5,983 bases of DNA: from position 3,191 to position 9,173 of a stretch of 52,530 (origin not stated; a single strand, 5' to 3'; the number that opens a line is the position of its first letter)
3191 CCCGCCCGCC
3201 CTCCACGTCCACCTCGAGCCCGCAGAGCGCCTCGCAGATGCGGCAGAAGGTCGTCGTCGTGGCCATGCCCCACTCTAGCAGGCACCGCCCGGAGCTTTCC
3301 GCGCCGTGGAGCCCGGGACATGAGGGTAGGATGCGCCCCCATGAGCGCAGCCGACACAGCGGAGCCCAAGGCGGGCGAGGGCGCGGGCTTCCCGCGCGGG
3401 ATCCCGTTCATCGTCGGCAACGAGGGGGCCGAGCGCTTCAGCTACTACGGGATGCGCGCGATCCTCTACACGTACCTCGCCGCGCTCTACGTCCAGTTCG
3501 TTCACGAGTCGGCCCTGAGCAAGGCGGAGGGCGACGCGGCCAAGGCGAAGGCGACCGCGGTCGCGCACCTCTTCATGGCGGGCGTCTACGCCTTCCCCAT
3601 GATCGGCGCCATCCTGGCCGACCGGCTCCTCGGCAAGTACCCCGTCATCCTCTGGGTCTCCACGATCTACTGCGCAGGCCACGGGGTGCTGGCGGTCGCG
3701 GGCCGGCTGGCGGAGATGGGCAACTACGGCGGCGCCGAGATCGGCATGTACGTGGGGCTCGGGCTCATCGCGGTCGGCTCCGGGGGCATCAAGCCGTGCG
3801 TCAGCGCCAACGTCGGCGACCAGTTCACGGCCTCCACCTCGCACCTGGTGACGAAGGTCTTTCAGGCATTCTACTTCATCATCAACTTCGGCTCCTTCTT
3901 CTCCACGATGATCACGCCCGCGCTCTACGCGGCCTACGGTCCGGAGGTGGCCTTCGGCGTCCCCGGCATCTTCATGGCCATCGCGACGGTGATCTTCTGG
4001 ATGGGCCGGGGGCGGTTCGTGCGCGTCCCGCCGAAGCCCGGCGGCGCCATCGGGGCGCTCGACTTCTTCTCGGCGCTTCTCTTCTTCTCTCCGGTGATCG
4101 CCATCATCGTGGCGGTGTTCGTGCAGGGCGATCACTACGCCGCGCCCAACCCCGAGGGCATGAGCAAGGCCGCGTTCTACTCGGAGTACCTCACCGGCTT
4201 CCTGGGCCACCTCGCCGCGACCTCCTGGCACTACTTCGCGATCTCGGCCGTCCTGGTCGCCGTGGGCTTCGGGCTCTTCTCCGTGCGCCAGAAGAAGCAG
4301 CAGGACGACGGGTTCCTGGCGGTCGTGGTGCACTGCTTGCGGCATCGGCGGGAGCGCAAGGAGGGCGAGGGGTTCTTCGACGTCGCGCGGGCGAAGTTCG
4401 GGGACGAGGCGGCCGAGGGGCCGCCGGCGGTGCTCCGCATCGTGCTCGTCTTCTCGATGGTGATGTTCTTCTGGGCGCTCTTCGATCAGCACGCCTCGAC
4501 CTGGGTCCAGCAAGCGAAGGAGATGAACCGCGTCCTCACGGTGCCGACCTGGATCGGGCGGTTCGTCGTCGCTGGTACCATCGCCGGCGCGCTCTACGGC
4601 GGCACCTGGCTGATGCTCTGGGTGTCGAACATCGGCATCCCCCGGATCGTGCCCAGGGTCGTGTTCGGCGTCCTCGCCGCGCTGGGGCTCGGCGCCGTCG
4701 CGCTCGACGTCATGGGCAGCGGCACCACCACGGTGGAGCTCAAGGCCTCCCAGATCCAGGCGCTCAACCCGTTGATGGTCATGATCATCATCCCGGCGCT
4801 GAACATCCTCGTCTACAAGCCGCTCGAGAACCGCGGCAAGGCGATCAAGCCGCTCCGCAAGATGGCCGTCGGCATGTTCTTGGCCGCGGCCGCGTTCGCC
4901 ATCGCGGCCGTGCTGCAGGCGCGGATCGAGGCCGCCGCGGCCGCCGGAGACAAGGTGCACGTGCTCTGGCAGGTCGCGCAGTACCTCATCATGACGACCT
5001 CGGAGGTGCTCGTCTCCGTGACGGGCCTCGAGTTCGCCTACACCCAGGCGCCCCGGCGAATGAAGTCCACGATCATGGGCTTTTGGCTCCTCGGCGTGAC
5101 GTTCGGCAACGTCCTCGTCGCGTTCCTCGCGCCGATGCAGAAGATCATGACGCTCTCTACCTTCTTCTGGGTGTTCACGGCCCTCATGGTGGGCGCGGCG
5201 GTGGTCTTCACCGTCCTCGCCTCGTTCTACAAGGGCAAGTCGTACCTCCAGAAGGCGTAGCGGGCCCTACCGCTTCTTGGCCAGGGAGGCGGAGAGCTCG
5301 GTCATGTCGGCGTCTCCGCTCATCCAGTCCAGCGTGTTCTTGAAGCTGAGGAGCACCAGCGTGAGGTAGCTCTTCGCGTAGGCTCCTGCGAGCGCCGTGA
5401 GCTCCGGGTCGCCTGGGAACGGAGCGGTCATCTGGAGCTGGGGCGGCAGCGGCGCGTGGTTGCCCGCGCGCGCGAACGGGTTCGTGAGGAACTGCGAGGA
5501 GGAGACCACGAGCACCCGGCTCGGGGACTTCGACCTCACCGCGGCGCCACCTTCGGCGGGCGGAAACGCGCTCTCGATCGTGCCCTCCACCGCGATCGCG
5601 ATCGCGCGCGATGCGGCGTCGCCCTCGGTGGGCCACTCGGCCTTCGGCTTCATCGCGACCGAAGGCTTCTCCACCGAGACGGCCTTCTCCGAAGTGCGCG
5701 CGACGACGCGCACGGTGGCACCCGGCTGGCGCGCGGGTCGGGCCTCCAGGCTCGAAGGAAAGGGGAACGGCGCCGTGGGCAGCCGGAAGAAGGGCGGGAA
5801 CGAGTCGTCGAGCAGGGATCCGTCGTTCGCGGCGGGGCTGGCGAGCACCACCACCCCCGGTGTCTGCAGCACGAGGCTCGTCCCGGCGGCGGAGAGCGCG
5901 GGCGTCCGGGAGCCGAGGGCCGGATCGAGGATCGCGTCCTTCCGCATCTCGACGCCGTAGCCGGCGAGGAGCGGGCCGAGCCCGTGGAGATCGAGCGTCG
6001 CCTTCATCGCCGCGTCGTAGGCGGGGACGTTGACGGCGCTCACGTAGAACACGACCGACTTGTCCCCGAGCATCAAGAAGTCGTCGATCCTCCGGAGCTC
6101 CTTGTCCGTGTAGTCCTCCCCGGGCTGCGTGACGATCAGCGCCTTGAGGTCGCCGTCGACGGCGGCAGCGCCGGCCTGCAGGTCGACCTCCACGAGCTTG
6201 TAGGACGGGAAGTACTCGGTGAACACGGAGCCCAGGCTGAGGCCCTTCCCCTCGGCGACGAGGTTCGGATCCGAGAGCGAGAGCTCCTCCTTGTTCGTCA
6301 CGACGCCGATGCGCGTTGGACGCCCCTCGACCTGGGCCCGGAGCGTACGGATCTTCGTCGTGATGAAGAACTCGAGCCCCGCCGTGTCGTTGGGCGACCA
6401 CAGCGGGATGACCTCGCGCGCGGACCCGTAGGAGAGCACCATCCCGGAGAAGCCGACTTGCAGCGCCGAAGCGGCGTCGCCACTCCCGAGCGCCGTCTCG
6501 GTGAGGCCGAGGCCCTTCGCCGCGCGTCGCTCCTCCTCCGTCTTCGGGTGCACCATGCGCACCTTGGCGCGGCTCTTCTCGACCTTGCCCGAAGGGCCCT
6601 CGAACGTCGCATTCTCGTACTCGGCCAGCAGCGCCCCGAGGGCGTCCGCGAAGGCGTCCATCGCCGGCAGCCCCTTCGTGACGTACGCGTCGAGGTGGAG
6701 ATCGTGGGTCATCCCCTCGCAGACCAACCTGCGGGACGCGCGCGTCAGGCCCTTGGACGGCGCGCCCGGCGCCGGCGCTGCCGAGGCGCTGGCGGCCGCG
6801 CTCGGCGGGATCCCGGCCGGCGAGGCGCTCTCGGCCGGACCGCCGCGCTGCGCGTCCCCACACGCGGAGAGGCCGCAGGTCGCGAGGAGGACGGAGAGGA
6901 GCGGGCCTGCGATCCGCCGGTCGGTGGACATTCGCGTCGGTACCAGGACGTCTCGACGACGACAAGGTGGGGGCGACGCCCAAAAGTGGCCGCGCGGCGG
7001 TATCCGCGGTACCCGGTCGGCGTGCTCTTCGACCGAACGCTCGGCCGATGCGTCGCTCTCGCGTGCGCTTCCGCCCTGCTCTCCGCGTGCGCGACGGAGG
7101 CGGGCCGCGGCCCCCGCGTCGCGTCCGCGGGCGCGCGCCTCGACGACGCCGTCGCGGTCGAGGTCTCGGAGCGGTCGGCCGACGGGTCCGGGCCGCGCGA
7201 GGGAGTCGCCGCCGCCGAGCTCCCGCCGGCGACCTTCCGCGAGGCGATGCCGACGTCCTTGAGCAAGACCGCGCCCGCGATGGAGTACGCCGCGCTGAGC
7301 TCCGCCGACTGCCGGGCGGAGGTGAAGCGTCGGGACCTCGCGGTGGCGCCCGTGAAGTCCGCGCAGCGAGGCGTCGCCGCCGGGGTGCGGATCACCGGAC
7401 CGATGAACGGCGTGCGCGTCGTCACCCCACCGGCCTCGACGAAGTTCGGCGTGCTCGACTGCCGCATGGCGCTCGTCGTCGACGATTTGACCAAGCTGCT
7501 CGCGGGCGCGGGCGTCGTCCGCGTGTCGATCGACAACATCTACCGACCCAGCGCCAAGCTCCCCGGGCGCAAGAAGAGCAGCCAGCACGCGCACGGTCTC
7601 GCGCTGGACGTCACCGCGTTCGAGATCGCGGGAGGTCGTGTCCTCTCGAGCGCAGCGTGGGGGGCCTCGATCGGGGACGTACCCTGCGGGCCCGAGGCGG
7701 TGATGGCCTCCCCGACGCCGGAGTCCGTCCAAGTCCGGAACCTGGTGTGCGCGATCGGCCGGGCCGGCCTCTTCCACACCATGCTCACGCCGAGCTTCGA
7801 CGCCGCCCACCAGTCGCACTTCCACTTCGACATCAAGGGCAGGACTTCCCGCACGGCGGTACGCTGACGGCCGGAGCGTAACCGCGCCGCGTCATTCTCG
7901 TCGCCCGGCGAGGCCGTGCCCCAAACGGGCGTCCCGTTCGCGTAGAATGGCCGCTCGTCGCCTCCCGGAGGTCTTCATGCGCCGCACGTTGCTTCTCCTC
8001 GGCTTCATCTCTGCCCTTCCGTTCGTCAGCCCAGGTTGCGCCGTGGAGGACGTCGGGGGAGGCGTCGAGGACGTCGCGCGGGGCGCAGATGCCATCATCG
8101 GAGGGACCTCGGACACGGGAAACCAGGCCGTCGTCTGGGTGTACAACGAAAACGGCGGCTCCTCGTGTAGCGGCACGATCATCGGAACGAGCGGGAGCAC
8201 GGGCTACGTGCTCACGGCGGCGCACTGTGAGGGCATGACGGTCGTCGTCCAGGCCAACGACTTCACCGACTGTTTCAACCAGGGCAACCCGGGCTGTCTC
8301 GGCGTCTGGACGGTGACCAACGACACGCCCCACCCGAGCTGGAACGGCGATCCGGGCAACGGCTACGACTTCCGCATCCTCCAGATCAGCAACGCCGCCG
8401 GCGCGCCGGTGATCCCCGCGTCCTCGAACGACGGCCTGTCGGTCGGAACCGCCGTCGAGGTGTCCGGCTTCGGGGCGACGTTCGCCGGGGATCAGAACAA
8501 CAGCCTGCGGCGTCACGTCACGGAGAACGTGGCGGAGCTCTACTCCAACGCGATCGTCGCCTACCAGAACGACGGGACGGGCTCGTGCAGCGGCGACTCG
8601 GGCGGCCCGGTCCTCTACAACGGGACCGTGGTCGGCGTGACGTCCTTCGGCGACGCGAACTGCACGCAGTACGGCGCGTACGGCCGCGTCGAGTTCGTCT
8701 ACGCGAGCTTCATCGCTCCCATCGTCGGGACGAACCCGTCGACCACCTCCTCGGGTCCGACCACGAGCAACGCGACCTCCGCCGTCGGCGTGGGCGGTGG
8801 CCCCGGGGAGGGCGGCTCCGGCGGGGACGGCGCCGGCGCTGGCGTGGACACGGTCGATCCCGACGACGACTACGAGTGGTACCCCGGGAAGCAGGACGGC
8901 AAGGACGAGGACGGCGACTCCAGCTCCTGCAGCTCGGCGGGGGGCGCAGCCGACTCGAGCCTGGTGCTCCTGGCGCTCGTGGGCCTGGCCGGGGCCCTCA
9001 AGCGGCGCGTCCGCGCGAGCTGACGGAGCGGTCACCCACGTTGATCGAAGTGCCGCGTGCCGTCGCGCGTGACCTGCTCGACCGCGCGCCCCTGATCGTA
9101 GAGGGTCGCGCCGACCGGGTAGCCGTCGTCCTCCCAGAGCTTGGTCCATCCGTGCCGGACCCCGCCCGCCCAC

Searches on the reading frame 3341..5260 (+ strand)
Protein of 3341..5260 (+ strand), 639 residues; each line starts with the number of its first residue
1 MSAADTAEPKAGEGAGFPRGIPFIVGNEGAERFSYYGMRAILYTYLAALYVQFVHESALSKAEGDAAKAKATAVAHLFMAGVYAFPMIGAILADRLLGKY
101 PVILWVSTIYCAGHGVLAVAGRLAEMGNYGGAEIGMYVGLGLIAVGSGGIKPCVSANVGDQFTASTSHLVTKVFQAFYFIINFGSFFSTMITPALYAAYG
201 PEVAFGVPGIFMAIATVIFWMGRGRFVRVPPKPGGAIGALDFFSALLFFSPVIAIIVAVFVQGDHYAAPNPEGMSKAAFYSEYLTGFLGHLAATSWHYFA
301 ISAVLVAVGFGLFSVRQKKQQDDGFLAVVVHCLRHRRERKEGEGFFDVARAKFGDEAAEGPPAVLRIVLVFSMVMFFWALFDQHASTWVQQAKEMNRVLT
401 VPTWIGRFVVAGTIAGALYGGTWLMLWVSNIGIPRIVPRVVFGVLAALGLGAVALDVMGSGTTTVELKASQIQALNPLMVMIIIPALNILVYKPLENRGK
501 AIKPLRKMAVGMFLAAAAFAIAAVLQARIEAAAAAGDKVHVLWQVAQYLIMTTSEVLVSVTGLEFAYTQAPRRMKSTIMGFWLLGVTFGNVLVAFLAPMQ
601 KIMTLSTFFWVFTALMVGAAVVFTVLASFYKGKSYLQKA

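Call 42: search_protein_families(library=pfam, proteins=[window:3341-5260:+], max_evalue=0.001)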
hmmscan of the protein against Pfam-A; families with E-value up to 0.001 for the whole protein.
window:3341-5260:+ (639 aa): 2 families
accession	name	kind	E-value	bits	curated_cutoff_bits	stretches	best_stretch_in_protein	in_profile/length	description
PF00854.27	PTR2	-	4.6e-72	243.5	27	2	102-399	3-236/392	POT family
PF07690.21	MFS_1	-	6.4e-05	22.5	33.4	1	66-310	29-255/347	Major Facilitator Superfamily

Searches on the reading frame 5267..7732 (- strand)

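Call 42: search_protein_families(library=pfam, proteins=[window:5267-7732:-], max_evalue=0.001)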
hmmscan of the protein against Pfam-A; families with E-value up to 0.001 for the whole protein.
window:5267-7732:- (821 aa): 1 family
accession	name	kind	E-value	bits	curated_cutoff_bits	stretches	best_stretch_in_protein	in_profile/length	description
PF09822.16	ABC_transp_aux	-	2e-31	109.8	34.7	1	474-757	3-264/288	ABC-type uncharacterized transport system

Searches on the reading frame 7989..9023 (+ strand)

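Call 42: search_protein_families(library=pfam, proteins=[window:7989-9023:+], max_evalue=0.001)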
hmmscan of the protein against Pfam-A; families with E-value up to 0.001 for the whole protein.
window:7989-9023:+ (344 aa): 1 family
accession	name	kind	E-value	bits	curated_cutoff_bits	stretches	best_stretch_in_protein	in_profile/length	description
PF00089.32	Trypsin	-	1e-18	68.4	20.6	1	36-235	1-214/220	Trypsin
